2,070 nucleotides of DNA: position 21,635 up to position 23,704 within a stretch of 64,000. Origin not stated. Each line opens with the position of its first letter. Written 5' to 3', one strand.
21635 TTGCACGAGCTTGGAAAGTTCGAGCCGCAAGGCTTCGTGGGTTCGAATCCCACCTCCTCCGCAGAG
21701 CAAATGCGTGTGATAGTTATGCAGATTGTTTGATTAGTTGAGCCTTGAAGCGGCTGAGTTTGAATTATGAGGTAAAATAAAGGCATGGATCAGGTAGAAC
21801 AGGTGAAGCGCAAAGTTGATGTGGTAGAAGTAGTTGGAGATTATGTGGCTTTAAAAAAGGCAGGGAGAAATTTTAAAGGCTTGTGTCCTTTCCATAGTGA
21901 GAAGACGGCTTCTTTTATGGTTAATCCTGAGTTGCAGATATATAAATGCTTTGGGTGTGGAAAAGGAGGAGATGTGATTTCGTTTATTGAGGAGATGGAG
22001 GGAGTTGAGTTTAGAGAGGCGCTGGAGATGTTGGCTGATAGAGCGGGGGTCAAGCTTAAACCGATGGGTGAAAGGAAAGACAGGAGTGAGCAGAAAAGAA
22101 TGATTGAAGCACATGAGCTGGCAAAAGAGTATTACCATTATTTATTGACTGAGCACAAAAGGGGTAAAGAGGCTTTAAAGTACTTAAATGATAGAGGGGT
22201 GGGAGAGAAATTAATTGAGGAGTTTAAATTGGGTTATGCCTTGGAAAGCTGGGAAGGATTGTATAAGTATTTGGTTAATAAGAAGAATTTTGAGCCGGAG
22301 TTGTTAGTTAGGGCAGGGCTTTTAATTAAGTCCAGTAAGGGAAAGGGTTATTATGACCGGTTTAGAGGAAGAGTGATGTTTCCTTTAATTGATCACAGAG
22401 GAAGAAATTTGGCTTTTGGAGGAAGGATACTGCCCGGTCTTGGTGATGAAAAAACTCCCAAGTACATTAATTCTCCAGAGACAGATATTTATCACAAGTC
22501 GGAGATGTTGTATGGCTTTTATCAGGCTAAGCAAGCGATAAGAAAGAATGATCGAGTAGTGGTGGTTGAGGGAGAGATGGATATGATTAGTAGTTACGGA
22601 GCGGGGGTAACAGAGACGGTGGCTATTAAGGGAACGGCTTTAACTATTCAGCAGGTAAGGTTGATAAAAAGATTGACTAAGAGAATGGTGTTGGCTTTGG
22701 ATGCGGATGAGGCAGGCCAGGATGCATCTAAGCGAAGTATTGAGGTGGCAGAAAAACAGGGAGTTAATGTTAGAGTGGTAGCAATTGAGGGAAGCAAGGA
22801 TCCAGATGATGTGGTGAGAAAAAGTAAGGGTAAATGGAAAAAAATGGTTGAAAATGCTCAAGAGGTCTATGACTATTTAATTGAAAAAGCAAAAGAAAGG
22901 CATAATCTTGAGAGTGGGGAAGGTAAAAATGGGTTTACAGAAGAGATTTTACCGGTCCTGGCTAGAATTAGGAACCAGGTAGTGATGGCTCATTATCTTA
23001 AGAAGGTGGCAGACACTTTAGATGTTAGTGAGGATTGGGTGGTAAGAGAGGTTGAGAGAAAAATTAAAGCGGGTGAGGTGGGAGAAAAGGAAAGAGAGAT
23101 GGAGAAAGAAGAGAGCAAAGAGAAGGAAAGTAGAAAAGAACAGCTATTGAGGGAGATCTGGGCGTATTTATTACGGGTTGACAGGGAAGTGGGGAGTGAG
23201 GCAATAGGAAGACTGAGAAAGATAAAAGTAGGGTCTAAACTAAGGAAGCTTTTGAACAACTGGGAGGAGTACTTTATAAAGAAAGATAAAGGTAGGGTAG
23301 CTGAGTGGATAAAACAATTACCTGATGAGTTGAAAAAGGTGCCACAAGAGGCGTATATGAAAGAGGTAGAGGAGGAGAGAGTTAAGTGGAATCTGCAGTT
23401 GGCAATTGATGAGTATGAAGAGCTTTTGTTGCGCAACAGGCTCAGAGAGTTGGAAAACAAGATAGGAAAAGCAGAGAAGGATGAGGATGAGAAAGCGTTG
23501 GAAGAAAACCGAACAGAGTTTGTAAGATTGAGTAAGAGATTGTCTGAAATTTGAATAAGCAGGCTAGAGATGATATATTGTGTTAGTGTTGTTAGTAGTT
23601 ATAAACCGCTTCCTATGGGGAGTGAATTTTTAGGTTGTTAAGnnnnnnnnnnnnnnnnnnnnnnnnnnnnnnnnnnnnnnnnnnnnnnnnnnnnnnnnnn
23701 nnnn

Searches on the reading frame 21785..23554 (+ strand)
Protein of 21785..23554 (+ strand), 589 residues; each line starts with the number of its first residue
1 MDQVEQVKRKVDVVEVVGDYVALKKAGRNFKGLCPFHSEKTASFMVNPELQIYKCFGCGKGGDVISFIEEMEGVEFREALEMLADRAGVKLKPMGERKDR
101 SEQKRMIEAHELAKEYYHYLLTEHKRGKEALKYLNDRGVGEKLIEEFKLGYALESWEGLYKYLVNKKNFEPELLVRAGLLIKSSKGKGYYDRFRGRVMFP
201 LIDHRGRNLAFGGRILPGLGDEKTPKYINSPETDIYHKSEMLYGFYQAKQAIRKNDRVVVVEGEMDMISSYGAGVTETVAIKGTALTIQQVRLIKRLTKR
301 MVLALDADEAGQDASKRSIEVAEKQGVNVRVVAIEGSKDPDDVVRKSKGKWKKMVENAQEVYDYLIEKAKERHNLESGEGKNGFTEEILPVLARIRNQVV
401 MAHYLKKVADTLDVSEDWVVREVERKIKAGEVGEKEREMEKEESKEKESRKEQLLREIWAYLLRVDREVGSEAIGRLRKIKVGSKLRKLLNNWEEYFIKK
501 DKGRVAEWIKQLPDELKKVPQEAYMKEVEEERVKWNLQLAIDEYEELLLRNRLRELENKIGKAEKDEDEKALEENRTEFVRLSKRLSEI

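Call 17: search_protein_families(library=pfam, proteins=[window:21785-23554:+], max_evalue=0.001)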
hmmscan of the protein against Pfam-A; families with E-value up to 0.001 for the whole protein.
window:21785-23554:+ (589 aa): 7 families
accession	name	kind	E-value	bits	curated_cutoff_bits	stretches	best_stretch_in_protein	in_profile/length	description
PF08275.17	DNAG_N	-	1.1e-40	139.1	26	1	117-249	2-128/128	DNA primase catalytic core, N-terminal domain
PF01807.25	Zn_ribbon_DnaG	-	8.8e-37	125.3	24.9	1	3-92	5-94/98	CHC2 zinc finger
PF13155.12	Toprim_2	-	5.4e-22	78.4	22.1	1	259-343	1-87/88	Toprim-like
PF13662.12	Toprim_4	-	3.6e-15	56.4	25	1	257-333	2-85/85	Toprim domain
PF10410.14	DnaB_bind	-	1.2e-12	48.4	20.6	1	363-417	2-56/56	DnaB-helicase binding domain of primase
PF01751.28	Toprim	-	1.1e-09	38.8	23.1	1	258-333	2-95/96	Toprim domain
PF13362.12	Toprim_3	-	2e-06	28.6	27.2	1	258-346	2-91/95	Toprim domain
